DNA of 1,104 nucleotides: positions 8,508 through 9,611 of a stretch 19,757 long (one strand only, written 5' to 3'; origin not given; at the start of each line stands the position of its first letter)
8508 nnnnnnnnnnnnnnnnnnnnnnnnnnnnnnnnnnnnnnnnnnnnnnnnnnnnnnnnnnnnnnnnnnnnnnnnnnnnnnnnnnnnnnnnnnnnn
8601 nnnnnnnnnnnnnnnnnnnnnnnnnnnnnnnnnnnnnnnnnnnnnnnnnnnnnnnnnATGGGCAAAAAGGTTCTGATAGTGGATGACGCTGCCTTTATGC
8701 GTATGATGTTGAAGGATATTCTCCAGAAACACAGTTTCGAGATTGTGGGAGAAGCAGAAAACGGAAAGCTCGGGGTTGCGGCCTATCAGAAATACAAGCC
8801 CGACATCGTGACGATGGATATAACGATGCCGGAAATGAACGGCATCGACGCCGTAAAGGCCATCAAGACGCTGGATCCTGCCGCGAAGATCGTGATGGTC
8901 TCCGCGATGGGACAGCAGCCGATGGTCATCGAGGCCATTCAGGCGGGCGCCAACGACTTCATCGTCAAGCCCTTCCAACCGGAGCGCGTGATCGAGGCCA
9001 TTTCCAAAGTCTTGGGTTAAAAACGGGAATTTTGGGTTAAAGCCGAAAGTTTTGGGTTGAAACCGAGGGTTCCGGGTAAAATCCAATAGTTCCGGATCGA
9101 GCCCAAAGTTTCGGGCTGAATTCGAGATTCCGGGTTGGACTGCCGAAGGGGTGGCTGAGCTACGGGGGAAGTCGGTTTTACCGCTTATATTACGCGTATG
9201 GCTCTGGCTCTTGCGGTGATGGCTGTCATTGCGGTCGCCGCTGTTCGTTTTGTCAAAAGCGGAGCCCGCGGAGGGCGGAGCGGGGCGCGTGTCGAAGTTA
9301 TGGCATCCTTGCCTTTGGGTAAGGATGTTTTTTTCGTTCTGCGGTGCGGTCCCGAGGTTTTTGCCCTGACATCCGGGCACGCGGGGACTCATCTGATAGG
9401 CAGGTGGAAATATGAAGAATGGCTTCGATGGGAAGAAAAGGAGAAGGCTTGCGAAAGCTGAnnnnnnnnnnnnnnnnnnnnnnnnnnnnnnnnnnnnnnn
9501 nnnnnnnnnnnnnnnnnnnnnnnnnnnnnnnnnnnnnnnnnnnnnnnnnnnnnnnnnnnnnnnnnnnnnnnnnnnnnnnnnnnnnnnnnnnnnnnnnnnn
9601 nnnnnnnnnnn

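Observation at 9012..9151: Seven-unit 20-bp-period array seeded from the cheY stop region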

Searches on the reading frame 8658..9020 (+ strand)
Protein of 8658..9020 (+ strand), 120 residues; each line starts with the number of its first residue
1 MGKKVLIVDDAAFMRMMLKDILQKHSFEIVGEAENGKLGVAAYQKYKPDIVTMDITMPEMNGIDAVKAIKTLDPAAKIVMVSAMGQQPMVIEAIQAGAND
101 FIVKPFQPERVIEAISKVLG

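Call 6: find_encoding_contigs(protein=window:8658-9020:+, flank=10000, max_places=10)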
Protein window:8658-9020:+ (120 aa): no gene with exactly this product is on record in the collection.

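Call 7: search_protein_families(library=pfam, proteins=[window:8658-9020:+])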
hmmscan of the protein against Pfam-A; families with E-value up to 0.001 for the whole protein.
window:8658-9020:+ (120 aa): 1 family
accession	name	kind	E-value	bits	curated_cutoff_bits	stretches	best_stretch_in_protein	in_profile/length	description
PF00072.30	Response_reg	-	5.9e-33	113.8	30.2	1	5-115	1-110/111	Response regulator receiver domain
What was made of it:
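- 8658..9020 (+): cheY (120-aa single receiver domain). Its last codons GTC TTG GGT and the TAA stop (9018-9020) form the head of unit 1. Pfam Response_reg E 5.9e-33 (call 7).
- Checked: cheY (8658-9020, Pfam Response_reg, E 6e-33, call 7) ends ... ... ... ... at 9009-9020, so U1 does lie inside the gene end.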

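Call 51: search_protein_families(library=ncbifam, proteins=[window:8658-9020:+], max_evalue=1)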
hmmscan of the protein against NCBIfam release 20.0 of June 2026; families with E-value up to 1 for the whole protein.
window:8658-9020:+ (120 aa): 112 families (the best 25 are shown)
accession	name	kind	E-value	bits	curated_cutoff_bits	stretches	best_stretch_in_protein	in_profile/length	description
NF041367.1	CheY_Halo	equivalog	2.5e-38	131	200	1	5-118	1-113/114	chemotaxis protein CheY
NF001965.0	PRK00742.1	subfamily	3.7e-30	105.3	293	1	4-108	5-111/357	chemotaxis-specific protein-glutamate methyltransferase CheB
NF007935.0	PRK10651.1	equivalog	1.8e-24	86.1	250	1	4-118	8-123/216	two-component system response regulator NarL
NF008469.0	PRK11361.1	equivalog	1e-23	83.8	714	1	3-110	5-111/461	acetoacetate metabolism transcriptional regulator AtoC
NF052445.1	RespRegMctR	equivalog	4.8e-23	81.7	300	1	4-118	3-118/205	two-component system response regulator MctR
NF009206.0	PRK12555.1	subfamily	7e-22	77.8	342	1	4-107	2-107/340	chemotaxis-specific protein-glutamate methyltransferase CheB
TIGR02875.1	spore_0_A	equivalog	5.4e-21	75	200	1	4-118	4-121/262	sporulation transcription factor Spo0A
NF040689.1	MtrAB_MtrA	equivalog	1.9e-20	73.2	300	1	5-115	1-109/219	MtrAB system response regulator MtrA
NF007018.1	PRK09483.1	equivalog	3.6e-20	72.6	280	1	4-118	3-118/217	UvrY/SirA/GacA family response regulator transcription factor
NF006900.1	PRK09390.1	equivalog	4.9e-20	71.9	255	1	4-118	6-119/203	response regulator FixJ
NF051850.1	RespRegRprY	equivalog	5.3e-20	71.8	370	1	4-119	6-120/234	response regulator transcription factor RprY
NF011896.0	PRK15369.1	equivalog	3.2e-19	69.4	242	1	3-117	4-119/211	two component system response regulator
NF041733.1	resp_reg_CseB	equivalog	8.5e-19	67.8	350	1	4-113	2-109/228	two-component system response regulator CseB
NF045944.1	ResRegRpaBCyano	equivalog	1.1e-18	67.4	330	1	6-119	1-112/229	response regulator transcription factor RpaB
NF045505.1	RR_RssB_Pseudo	equivalog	1.2e-18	67.4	700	1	4-113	7-115/394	two-component system response regulator RssB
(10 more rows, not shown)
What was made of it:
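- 8658..9020 (+): Best NCBIfam hit is a CheY model (call 51).
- The adjacent CheY lacks a DNA-binding domain (calls 7, 51).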

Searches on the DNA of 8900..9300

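Call 21: search_rna_families(source=window, start=8900, end=9300, threshold=evalue, max_evalue=10)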
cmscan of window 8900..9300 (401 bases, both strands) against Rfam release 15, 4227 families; matches with E-value up to 10: 2.
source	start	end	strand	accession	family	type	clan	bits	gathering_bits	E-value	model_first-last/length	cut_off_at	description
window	9080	9106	+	RF01081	SBWMV1_UPD-PKe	Cis-reg;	-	15.2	38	4.9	1-26/26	no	Pseudoknot of upstream pseudoknot domain (UPD) of the 3'UTR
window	8981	9056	+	RF02126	GHRLOS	Gene; lncRNA;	-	10.1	48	5.7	1-70/70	no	Ghrelin opposite strand RNA conserved region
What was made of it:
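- On Structured cis-regulatory RNA (Rfam family, riboswitch, leader): Only chance-level matches, E 4.9 and 5.7, in 8900-9300 (call 21).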

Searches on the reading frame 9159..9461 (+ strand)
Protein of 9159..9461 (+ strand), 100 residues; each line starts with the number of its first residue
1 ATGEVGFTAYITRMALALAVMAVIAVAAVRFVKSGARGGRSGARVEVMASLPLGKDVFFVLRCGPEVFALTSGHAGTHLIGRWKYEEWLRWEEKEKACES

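Call 7: search_protein_families(library=pfam, proteins=[window:9198-9461:+])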
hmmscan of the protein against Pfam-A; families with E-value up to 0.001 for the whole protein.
window:9198-9461:+ (87 aa): 0 families

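Call 17: find_related_loci(query=window:9159-9461:+, collection=metagenome_contigs, flank=4000)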
Query window:9159-9461:+ (100 aa) in metagenome_contigs; peptide patterns used: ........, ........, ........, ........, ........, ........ (x = any residue, [..] = any of these).
600 stretches matched a pattern (row limit reached: there are more); 11 encode a relative of the query (tblastn E <= 1e-3); 11 distinct loci.
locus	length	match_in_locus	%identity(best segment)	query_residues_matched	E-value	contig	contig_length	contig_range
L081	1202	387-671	66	2-96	3e-39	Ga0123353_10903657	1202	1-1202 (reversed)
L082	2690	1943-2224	63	2-96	2e-35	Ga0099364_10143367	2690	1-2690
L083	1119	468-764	60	2-100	4e-36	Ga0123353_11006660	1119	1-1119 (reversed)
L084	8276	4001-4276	61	4-96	7e-35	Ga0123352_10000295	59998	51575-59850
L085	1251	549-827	61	3-96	5e-33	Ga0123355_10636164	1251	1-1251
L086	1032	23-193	84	40-96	7e-33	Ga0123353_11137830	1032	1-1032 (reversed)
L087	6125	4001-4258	55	4-89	7e-29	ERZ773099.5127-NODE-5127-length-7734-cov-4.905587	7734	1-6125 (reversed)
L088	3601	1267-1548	59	2-96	1e-28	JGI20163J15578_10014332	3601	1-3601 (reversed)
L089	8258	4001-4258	52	4-89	1e-27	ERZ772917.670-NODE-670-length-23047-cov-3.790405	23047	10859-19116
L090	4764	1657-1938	45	2-95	9e-24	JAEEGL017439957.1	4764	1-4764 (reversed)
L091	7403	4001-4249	60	3-86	1e-23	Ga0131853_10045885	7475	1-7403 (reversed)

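Call 48: search_protein_families(library=pfam, proteins=[window:9159-9461:+], max_evalue=5)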
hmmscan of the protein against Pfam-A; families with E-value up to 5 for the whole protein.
window:9159-9461:+ (100 aa): 0 families
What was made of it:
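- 9198..9461 (+): fliO as an ORF from the first canonical start, with no Shine-Dalgarno in front. Identified by position between cheY and fliP plus a weak TIGR03500 FliO match. No Pfam hit (calls 7, 48).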

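Call 51: search_protein_families(library=ncbifam, proteins=[window:9159-9461:+], max_evalue=1)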
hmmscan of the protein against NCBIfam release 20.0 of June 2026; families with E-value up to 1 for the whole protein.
window:9159-9461:+ (100 aa): 1 family
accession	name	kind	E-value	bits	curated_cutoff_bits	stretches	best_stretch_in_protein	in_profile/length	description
TIGR03500.1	FliO_TIGR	equivalog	0.0048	16.9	55.25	1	15-56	2-42/70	flagellar biosynthetic protein FliO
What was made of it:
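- Tried and rejected: There is only a weak TIGR03500 match (call 51), so the fliO label rests mainly on gene order.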
